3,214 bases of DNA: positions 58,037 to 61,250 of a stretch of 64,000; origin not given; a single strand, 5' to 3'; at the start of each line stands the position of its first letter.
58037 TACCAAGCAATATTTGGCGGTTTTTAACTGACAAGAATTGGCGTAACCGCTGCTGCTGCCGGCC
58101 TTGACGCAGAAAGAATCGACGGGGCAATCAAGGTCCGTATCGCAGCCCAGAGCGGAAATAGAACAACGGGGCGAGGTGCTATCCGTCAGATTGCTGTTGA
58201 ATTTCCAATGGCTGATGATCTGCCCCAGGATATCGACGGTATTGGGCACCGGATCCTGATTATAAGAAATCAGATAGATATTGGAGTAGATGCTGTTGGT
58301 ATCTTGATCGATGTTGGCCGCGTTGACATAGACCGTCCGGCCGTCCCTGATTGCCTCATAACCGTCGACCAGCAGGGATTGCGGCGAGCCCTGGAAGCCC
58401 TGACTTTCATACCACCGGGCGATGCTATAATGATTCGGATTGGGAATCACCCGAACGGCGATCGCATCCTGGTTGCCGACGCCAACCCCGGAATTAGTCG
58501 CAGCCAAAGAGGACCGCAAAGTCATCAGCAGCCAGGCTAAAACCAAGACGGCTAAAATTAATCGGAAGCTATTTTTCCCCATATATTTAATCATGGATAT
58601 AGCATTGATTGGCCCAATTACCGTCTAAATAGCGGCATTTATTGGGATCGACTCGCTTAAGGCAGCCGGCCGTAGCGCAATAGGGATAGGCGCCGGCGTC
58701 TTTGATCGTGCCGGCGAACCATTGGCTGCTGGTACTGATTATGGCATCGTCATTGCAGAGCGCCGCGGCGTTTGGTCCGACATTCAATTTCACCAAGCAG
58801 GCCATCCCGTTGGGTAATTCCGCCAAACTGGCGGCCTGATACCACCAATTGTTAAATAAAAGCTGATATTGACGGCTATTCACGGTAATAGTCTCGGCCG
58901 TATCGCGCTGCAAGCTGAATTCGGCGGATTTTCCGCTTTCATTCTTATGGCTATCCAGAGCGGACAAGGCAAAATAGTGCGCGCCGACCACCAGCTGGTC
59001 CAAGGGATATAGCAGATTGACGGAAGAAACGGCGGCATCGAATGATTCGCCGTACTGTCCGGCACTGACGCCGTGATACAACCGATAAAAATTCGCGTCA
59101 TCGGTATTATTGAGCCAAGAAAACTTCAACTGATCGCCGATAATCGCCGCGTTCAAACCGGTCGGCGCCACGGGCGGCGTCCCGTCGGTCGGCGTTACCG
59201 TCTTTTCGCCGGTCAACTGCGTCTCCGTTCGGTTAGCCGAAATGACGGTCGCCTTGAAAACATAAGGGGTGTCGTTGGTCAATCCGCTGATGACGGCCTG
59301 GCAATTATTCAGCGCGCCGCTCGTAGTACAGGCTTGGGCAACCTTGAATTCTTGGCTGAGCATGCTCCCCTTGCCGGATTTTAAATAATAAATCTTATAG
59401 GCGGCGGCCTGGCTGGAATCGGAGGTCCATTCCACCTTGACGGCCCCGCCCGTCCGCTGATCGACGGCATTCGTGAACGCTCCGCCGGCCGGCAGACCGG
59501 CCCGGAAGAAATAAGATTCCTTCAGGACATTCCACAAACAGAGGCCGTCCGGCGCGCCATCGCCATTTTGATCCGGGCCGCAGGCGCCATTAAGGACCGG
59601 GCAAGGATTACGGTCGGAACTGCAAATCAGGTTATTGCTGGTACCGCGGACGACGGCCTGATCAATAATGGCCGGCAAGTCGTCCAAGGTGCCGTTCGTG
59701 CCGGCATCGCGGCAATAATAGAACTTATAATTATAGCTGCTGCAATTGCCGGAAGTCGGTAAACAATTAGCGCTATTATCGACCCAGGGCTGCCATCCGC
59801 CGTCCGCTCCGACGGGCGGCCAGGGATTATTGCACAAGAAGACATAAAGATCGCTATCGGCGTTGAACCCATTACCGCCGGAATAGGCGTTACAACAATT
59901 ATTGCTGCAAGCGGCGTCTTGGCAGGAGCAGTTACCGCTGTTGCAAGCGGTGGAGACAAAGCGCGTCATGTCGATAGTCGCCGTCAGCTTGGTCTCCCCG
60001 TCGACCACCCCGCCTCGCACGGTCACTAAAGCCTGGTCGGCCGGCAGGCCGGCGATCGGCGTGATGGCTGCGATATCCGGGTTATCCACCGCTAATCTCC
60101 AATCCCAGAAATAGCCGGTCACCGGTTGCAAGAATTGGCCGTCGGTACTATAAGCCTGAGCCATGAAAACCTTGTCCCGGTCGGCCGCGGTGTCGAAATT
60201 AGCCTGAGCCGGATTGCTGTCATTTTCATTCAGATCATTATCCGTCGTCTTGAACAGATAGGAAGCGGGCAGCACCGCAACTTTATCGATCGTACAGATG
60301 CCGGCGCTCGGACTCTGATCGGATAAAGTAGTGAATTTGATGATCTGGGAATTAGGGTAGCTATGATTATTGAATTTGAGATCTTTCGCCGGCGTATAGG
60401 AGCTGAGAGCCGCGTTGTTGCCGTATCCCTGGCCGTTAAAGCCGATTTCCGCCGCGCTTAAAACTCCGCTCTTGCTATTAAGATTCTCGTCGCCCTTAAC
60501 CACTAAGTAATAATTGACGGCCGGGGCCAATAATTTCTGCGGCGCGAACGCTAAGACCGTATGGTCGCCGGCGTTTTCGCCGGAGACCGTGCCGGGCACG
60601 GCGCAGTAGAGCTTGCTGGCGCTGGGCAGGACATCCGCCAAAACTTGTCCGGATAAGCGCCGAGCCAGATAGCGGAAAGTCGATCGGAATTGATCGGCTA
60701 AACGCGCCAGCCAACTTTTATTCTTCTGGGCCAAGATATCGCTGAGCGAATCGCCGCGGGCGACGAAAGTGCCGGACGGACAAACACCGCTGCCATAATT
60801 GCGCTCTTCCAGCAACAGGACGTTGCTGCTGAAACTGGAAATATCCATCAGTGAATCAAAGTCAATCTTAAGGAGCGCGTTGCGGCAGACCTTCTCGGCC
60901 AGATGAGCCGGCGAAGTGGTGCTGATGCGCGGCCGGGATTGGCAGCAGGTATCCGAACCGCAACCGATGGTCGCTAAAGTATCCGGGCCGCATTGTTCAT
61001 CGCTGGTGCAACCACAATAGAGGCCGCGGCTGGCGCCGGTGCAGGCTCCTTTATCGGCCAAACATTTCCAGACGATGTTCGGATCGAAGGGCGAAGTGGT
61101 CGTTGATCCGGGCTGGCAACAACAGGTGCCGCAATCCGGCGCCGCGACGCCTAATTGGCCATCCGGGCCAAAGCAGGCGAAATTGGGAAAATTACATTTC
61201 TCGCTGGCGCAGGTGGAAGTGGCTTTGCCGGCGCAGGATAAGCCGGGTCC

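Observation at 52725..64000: An 11-kb co-directional cluster of giant cysteine-rich secreted proteins and small membrane-anchored Ca-binding-repeat proteins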

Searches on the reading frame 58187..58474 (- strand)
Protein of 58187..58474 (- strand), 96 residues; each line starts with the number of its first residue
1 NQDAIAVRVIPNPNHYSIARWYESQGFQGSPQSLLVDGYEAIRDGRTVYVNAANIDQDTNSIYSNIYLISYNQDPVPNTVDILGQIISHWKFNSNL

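Call 96: search_solved_structures(query=A6, max_evalue=10)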
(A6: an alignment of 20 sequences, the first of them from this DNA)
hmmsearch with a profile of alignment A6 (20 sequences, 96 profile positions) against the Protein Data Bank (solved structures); distinct sequences matched with E-value up to 10: 4.
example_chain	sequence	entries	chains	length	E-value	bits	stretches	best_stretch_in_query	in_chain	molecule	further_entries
8alu_A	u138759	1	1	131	0.0084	19.3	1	31-90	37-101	S-layer protein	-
7qfg_A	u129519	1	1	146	0.011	18.9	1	31-90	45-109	S-layer protein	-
2kso_A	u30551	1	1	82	0.83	12.9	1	9-44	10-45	Ephrin type-A receptor 2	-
3gce_A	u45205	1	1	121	1.1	12.5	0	28-52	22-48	Ferredoxin component of carbazole 1,9a-dioxygenase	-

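Call 98: search_solved_structures(query=A6, max_evalue=0.1, show_alignments=2)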
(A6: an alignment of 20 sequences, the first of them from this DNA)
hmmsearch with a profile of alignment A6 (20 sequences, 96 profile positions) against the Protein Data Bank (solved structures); distinct sequences matched with E-value up to 0.1: 2.
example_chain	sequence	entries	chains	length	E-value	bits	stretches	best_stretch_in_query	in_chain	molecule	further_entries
8alu_A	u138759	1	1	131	0.0084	19.3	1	31-90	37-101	S-layer protein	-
7qfg_A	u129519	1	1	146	0.011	18.9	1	31-90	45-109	S-layer protein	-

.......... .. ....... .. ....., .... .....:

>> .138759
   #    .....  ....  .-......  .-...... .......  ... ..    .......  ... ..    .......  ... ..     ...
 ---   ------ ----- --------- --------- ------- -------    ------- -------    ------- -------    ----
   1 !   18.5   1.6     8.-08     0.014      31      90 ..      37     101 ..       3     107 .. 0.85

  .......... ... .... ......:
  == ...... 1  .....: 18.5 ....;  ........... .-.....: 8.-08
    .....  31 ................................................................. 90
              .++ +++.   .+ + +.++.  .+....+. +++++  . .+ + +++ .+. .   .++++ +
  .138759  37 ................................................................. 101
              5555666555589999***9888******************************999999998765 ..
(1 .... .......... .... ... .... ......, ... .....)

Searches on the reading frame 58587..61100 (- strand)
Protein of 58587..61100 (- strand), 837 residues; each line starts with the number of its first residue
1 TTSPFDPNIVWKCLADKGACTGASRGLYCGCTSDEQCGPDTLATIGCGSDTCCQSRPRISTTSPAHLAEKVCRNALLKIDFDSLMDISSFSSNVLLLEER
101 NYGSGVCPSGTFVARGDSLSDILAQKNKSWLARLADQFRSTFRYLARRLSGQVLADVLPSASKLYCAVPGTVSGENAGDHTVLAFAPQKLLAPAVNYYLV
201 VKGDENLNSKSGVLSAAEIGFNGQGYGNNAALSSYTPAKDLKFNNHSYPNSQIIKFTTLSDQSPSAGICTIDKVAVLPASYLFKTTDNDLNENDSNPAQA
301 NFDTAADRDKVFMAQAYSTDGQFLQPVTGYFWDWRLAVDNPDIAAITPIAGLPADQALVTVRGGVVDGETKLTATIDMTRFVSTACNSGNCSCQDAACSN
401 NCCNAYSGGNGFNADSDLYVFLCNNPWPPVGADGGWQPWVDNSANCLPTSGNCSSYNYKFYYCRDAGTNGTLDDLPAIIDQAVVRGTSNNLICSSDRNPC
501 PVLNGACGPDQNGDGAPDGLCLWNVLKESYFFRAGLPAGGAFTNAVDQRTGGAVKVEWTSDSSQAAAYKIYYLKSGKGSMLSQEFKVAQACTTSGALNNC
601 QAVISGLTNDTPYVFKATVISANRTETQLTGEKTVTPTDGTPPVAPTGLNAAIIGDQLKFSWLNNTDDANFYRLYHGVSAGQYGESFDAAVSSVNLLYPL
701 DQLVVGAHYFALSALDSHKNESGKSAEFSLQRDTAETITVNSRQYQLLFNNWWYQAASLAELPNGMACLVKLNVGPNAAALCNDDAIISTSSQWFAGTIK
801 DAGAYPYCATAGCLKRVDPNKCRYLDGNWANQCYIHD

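Call 65: predict_structure(alignment_id=A3)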
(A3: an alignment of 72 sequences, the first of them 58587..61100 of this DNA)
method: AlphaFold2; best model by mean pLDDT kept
length: 837 residues; sequences in the alignment: 72
mean_pLDDT: 82.8   pTM: 0.55
mean pLDDT of the five models: 82.8, 82.6, 81.5, 80.7, 80.5
residues with pLDDT >= 90: 452; 70-90: 206; 50-70: 100; < 50: 79
segments of 3 or more residues with pLDDT < 50: 1-9, 16-25, 113-128, 151-155, 469-488, 525-534
pLDDT, mean of each block of 10 residues (from residue 1): 42 50 55 87 91 93 95 96 93 95 74 39 45 61 58 61 92 90 93 95 95 94 95 94 93 96 81 96 93 89 91 96 93 97 96 95 92 98 91 89 92 97 87 86 54 60 63 43 42 80 87 87 51 62 93 94 90 84 93 95 93 93 81 92 96 94 95 96 94 95 95 95 97 93 89 86 87 66 53 84 78 55 63 73
secondary structure, 60 per line:
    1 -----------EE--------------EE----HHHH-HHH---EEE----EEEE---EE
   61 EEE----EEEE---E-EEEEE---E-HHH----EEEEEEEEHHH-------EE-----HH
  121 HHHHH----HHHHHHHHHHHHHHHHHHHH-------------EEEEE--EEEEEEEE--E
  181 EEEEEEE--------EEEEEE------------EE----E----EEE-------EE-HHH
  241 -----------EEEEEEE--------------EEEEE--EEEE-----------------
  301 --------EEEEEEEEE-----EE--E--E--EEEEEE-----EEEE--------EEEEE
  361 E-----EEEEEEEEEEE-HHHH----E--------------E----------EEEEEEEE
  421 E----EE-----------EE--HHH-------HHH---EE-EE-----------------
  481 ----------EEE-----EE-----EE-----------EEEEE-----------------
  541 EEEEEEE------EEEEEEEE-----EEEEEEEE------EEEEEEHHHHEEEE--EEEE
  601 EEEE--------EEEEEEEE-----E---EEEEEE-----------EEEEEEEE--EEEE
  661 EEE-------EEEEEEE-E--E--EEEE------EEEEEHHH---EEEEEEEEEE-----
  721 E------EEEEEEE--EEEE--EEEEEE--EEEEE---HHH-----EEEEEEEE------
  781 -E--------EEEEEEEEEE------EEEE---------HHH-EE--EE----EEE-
elements in order (helices of 4 or more, strands of 3 or more residues): H34-37 E45-47 E52-55 E59-63 E68-71 E77-81 E94-101 H119-125 H130-149 E163-167 E170-177 E180-187 E196-201 E225-227 E252-258 E273-277 E280-283 E309-317 E333-338 E344-347 E356-361 E367-377 H379-382 E413-421 E491-493 E519-523 E541-547 E554-561 E567-574 E581-586 H587-590 E591-594 E597-604 E613-620 E630-635 E647-654 E657-663 E671-677 E685-688 E695-699 E706-715 E728-734 E737-740 E743-748 E751-755 E767-774 E791-800 E807-810 E834-836

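Call 67: fold_search(model_id=the predicted structure, library=pdb)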
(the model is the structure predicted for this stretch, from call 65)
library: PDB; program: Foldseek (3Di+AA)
matches with E <= 10: 1958; with E <= 0.001: 515
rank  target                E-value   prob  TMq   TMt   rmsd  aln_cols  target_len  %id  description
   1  4yfg_A                1.4e-12  1.00  0.15  0.24  28.5       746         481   10  Crystal structure of PTP delta meA3/meB minus variant Ig1-Fn1 (released 2015-05-06)
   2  4pbx                  1.9e-12  1.00  0.16  0.21  44.8       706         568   11  Crystal structure of the six N-terminal domains of human receptor protein tyrosine phosphatase sigma (released 2014-11-12)
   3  4yfd_A                2.6e-12  1.00  0.15  0.24  36.6       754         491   10  Crystal structure PTP delta Ig1-Fn2 in complex with IL-1RAcP (released 2015-05-06)
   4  4yh7_A                1.3e-11  1.00  0.16  0.22  44.1       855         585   10  Crystal structure of PTPdelta ectodomain in complex with IL1RAPL1 (released 2015-05-06)
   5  9ba4_A                3.5e-11  1.00  0.13  0.11  42.9       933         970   10  Full-length cross-linked Contactin 2 (CNTN2) (released 2024-07-17)
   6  8q6t_I                6.4e-10  1.00  0.13  0.11  38.0       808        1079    8  Helical reconstruction of the relaxed thick filament from FIB milled left ventricular mouse myofibrils (released 2023-11-01)
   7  8v2b_C                6.7e-10  1.00  0.14  0.17  40.2       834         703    8  Cryo-EM structure of mouse type II OSM receptor complex: model for full extracellular assembly (released 2024-11-20)
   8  4hlj                  1.3e-09  1.00  0.16  0.46   7.5       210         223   19  Axon Guidance Receptor (released 2013-11-20)
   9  8v29_C                1.3e-09  1.00  0.15  0.16  41.8       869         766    8  Cryo-EM structure of human type I OSM receptor complex: model for full extracellular assembly (released 2024-11-20)
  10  2jll                  1.3e-09  1.00  0.16  0.31  28.3       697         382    7  Crystal structure of NCAM2 IgIV-FN3II (released 2009-11-17)
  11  2vkx_E                1.4e-09  1.00  0.15  0.51   9.2       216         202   12  Human NCAM, FN3 domains 1 and 2, M610R mutant (released 2008-02-26)
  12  2vkw_A                1.4e-09  1.00  0.13  0.46  12.0       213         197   12  Human NCAM, FN3 domains 1 and 2 (released 2008-02-26)
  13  2vkw_B                1.6e-09  1.00  0.13  0.48  11.6       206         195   12  Human NCAM, FN3 domains 1 and 2 (released 2008-02-26)
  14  8v2b_B                1.6e-09  1.00  0.14  0.18  25.5       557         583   12  Cryo-EM structure of mouse type II OSM receptor complex: model for full extracellular assembly (released 2024-11-20)
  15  4y61_A                2.5e-09  1.00  0.13  0.23  34.2       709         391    9  Crystal structure of the complex between Slitrk2 LRR1 and PTP delta Ig1-Fn1 (released 2015-06-03)
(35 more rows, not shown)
